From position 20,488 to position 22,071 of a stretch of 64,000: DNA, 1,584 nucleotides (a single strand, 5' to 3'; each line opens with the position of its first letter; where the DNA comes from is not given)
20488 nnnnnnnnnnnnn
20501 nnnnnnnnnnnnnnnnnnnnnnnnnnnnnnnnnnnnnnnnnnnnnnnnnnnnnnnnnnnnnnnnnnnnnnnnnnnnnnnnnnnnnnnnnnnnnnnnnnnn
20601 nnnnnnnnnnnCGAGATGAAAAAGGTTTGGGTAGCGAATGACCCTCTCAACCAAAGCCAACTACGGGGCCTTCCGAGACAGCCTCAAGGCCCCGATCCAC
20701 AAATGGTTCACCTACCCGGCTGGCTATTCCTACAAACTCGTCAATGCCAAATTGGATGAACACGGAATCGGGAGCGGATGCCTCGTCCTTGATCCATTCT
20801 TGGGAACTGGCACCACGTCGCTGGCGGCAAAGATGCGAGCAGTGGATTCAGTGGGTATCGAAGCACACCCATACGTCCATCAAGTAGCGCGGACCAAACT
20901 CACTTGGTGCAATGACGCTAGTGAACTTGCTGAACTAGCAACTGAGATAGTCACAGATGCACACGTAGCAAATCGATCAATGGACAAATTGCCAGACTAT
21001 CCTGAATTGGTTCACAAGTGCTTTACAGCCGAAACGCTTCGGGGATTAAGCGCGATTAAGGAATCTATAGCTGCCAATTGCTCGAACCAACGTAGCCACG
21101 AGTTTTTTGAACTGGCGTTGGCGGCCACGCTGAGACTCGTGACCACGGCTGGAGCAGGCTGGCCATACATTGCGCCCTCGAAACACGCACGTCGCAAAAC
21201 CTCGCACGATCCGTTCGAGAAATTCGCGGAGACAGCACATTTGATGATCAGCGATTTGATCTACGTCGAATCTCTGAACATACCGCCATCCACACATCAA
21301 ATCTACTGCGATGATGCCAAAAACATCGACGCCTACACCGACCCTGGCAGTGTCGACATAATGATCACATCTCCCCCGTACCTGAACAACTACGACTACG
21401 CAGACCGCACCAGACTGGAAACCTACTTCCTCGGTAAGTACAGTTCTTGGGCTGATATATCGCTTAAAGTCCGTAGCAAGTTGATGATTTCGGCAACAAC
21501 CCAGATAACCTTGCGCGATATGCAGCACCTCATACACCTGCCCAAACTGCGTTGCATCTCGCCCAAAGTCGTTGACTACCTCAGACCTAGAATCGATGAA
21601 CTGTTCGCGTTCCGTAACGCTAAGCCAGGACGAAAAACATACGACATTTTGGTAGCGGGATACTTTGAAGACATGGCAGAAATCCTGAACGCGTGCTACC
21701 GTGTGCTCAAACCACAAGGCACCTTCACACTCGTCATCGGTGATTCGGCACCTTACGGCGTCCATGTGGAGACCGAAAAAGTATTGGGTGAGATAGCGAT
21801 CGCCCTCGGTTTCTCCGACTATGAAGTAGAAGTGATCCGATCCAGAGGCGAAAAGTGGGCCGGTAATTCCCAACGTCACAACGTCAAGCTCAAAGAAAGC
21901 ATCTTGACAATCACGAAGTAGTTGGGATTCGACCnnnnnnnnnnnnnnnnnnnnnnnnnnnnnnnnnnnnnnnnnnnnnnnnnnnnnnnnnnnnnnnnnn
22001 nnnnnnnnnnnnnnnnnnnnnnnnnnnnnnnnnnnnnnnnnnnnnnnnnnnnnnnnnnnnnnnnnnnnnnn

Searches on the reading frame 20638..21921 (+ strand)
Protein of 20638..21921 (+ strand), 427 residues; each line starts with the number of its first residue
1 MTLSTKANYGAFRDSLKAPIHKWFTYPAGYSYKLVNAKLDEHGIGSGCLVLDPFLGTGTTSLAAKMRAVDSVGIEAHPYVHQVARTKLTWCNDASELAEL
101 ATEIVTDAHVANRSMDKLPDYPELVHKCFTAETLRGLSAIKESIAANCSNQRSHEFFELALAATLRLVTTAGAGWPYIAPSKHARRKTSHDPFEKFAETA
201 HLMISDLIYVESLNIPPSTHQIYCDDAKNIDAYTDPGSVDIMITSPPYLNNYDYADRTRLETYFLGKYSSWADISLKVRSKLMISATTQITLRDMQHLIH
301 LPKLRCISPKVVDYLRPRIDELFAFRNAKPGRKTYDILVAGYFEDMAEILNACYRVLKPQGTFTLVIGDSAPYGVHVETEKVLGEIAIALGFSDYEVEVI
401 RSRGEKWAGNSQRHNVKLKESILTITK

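Call 22: search_protein_families(library=pfam, proteins=[window:20638-21921:+], max_evalue=0.00001)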
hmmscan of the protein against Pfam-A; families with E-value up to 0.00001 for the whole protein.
window:20638-21921:+ (427 aa): 1 family
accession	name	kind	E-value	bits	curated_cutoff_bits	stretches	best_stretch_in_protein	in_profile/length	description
PF01555.25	N6_N4_Mtase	-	3.8e-14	53.6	26.7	1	46-84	181-219/221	DNA methylase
